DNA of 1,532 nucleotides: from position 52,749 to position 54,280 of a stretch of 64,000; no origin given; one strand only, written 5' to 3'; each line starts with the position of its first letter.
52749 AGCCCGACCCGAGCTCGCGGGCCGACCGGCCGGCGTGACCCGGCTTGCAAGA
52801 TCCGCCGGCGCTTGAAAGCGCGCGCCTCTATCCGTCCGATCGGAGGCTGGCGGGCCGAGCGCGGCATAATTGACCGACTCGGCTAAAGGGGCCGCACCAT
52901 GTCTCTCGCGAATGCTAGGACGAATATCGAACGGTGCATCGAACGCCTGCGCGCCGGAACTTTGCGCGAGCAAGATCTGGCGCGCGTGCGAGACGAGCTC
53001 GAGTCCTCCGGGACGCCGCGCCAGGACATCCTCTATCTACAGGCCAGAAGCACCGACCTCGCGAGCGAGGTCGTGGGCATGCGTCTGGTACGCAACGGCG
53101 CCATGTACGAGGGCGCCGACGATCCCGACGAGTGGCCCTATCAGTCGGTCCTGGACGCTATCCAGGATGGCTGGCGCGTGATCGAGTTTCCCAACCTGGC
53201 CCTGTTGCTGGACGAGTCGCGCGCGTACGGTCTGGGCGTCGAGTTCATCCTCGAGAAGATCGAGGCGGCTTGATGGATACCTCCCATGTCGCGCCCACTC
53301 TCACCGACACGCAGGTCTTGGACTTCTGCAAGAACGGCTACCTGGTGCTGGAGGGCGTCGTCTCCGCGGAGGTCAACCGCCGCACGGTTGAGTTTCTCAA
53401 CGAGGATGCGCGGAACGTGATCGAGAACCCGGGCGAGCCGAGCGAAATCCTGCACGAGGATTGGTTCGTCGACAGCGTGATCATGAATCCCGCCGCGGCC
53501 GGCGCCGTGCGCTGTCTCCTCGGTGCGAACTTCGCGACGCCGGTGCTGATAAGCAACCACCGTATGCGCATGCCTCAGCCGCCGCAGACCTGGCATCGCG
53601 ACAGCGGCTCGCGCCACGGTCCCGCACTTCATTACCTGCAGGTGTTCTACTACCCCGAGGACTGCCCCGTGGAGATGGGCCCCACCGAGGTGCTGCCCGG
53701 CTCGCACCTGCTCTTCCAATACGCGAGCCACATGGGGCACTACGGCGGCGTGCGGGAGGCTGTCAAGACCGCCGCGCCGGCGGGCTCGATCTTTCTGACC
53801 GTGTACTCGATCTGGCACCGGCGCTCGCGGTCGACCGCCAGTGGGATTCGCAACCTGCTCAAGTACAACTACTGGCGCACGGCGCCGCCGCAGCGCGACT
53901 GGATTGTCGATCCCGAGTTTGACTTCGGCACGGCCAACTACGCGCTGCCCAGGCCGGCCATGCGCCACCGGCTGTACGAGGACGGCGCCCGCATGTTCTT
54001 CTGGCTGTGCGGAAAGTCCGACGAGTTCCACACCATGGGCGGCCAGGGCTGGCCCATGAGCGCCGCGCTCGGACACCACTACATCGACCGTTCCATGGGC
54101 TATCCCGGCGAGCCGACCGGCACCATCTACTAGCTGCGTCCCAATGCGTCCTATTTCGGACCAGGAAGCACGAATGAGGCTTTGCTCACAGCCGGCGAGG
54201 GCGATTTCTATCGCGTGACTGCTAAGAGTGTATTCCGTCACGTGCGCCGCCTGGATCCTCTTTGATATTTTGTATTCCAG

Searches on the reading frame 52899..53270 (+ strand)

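Call 12: search_protein_families(library=pfam, proteins=[window:52899-53270:+], max_evalue=1)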
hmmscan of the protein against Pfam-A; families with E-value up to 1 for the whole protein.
window:52899-53270:+ (124 aa): 1 family
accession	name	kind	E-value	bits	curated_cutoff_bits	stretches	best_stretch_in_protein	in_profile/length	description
PF11829.13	DUF3349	-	0.08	14.2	28.3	1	7-42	58-93/94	Protein of unknown function (DUF3349)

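Call 40: search_protein_families(library=padloc, proteins=[window:52899-53270:+], max_evalue=1)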
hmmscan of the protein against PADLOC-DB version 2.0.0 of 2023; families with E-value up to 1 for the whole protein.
window:52899-53270:+ (124 aa): 0 families

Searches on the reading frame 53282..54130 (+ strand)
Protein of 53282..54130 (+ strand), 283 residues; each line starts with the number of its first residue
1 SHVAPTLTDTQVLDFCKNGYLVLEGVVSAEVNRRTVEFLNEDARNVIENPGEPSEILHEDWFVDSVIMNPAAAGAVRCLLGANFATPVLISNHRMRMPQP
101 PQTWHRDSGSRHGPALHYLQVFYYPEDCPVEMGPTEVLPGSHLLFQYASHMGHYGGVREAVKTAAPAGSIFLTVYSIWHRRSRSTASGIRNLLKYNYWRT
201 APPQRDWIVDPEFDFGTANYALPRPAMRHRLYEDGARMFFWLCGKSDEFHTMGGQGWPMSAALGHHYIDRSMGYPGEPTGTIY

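Call 12: search_protein_families(library=pfam, proteins=[window:53282-54130:+], max_evalue=1)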
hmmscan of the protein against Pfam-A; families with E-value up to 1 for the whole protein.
window:53282-54130:+ (283 aa): 1 family
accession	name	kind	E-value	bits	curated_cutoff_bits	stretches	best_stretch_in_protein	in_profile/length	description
PF05721.19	PhyH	-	7.1e-10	40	22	1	15-183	1-204/213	Phytanoyl-CoA dioxygenase (PhyH)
